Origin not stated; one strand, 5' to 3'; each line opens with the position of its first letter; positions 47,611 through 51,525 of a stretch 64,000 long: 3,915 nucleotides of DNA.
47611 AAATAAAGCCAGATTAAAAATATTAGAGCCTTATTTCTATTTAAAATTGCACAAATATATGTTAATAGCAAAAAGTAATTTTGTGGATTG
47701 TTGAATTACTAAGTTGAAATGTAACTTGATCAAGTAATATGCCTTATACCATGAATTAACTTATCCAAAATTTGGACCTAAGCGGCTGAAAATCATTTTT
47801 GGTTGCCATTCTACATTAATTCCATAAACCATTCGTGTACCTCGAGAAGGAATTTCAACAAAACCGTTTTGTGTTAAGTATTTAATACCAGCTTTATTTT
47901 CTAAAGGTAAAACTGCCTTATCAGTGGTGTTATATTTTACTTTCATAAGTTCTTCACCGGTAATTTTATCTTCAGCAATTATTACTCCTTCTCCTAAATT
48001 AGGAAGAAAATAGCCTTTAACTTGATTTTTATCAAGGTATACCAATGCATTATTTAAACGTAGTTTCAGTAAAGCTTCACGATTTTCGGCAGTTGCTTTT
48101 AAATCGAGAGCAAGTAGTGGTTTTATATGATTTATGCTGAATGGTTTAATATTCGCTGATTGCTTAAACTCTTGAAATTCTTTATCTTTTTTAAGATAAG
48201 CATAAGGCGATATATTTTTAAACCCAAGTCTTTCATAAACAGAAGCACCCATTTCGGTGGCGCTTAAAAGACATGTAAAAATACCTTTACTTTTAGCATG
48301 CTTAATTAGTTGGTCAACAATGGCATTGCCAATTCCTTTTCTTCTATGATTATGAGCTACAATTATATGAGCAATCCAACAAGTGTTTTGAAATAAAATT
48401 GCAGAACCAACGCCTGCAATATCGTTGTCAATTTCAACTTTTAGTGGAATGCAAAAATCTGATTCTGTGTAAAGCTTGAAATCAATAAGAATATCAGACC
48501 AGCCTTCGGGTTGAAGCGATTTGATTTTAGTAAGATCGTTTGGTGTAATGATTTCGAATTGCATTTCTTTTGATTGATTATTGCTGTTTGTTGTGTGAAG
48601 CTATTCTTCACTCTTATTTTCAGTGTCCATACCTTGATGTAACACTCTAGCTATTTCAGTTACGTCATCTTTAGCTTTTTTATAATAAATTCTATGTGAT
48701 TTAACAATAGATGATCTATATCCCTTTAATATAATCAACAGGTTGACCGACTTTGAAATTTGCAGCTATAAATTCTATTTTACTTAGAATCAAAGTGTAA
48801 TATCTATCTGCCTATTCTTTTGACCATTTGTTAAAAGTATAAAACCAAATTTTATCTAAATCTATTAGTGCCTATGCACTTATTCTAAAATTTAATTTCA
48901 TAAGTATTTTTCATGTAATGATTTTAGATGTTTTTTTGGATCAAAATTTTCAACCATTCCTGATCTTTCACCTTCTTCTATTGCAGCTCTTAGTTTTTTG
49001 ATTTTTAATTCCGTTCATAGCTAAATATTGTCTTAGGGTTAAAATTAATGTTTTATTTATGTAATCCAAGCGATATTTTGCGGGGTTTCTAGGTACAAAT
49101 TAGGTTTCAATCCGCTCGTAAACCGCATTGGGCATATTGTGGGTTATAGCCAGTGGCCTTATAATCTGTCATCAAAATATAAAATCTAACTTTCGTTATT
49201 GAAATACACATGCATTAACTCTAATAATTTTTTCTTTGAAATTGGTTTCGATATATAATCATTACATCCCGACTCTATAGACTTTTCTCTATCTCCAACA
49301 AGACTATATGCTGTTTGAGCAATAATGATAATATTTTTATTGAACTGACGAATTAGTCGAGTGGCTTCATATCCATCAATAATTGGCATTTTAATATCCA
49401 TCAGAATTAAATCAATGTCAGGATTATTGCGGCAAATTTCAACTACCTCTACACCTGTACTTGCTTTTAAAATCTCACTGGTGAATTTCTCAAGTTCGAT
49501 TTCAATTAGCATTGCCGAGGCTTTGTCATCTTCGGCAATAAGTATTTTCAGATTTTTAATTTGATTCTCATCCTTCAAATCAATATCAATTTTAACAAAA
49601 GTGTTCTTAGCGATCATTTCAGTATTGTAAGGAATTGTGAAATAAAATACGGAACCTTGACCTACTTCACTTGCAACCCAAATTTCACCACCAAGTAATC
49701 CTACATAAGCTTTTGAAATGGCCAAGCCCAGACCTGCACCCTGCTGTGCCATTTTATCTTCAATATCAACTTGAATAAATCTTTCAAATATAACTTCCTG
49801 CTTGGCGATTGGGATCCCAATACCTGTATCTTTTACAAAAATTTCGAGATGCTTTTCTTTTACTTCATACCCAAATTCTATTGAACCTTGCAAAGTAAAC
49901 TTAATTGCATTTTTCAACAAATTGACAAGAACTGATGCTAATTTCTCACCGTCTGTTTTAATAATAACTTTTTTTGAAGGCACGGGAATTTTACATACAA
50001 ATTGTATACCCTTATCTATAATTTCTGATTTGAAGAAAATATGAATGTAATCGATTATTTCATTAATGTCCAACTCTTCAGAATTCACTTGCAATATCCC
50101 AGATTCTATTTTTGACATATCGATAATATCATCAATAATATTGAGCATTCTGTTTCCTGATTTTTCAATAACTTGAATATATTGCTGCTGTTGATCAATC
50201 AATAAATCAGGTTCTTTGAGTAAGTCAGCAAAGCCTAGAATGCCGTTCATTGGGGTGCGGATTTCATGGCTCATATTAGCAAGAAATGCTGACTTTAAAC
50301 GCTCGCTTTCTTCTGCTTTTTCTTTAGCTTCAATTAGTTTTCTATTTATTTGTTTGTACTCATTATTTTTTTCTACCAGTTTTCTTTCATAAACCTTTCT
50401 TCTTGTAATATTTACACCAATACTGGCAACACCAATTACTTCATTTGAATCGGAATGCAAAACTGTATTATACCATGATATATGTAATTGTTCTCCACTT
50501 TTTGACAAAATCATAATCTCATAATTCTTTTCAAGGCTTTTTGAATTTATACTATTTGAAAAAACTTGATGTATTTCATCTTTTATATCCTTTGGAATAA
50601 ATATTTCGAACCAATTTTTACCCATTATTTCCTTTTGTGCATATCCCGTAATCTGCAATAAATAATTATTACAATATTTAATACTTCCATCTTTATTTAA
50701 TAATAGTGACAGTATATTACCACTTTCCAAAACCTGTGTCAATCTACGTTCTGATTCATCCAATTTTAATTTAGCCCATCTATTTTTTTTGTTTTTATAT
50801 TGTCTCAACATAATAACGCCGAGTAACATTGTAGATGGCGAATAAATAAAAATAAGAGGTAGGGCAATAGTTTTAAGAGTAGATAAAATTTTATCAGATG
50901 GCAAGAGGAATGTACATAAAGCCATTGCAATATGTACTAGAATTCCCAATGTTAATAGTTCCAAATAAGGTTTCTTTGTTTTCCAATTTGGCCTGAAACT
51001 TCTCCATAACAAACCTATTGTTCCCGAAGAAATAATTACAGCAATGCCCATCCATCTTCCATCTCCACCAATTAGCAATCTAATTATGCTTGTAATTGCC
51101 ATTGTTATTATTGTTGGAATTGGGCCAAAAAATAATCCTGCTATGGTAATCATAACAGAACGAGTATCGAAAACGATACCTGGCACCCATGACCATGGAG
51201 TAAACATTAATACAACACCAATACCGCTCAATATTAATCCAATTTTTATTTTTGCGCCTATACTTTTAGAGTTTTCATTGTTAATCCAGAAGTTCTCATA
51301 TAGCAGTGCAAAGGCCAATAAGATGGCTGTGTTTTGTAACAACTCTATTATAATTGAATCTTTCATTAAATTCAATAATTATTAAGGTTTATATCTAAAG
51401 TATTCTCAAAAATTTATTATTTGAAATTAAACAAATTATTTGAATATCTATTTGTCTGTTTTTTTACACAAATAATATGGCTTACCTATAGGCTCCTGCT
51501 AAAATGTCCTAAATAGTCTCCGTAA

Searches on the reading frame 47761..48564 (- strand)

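Call 83: search_protein_families(library=pfam, proteins=[window:47761-48564:-])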
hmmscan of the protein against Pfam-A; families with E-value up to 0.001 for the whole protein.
window:47761-48564:- (267 aa): 7 families
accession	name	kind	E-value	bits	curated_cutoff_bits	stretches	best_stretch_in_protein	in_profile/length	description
PF00583.31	Acetyltransf_1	-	9.9e-13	48.8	20.7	1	21-115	19-116/116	Acetyltransferase (GNAT) family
PF13508.13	Acetyltransf_7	-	3.7e-11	43.7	27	1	43-116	8-83/84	Acetyltransferase (GNAT) domain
PF13673.13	Acetyltransf_10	-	1.5e-09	38.3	23.6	1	43-120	36-112/128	Acetyltransferase (GNAT) domain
PF08445.16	FR47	-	1.3e-05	25.5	22.1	1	62-119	22-81/86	FR47-like protein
PF12746.13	GNAT_acetyltran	-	1.5e-05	25.2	26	1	49-122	169-241/243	GNAT acetyltransferase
PF13527.13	Acetyltransf_9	-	7.5e-05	23.2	25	1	63-116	74-125/127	Acetyltransferase (GNAT) domain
PF18014.7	Acetyltransf_18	-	0.00081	19.5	22.7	0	151-250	2-114/124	Acetyltransferase (GNAT) domain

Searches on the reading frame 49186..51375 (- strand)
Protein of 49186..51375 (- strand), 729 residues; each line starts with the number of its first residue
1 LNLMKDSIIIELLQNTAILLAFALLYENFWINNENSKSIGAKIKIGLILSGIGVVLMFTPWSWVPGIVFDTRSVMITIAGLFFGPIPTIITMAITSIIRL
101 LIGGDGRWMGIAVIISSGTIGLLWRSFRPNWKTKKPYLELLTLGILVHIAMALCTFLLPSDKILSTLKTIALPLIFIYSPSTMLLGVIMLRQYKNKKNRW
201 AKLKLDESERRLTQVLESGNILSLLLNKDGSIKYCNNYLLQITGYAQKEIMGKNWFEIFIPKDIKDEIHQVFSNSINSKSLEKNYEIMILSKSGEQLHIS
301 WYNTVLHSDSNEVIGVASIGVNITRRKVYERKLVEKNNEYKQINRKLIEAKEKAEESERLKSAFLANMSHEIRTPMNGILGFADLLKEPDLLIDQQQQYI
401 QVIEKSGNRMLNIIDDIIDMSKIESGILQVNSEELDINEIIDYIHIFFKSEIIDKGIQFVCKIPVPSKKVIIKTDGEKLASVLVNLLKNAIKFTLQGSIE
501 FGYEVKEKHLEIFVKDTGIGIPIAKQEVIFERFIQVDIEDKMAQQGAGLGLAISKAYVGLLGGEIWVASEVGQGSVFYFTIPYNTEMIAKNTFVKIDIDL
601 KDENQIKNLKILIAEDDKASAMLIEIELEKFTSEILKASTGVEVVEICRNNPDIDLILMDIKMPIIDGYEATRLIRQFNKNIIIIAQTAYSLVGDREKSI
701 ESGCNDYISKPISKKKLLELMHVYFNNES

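Call 83: search_protein_families(library=pfam, proteins=[window:49186-51375:-])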
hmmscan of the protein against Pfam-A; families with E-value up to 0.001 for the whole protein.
window:49186-51375:- (729 aa): 9 families
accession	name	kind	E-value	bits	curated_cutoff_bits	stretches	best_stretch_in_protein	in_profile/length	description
PF07694.17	5TM-5TMR_LYT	-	9.7e-29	100.6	24.6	1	34-190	10-167/169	5TMR of 5TMR-LYT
PF02518.31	HATPase_c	-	2.8e-24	86.1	26.4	1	475-583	2-109/111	Histidine kinase-, DNA gyrase B-, and HSP90-like ATPase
PF00512.31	HisKA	-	2e-23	82.6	26.9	1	361-426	2-66/66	His Kinase A (phospho-acceptor) domain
PF00072.30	Response_reg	-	5.1e-22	78.6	30.2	1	611-720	1-109/111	Response regulator receiver domain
PF13426.13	PAS_9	-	2.7e-12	47.3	27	1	224-324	5-102/103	PAS domain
PF08447.18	PAS_3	-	1.9e-08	34.9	25.6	1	234-317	3-86/89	PAS fold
PF08448.16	PAS_4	-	2.6e-06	28.1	23.1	1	222-327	7-109/110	PAS fold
PF00989.32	PAS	-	4.4e-06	27.1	22.6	1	216-316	7-106/113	PAS fold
PF12822.12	ECF_trnsprt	-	7.9e-05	23.2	30.7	1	48-161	8-127/169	ECF transporter, substrate-specific component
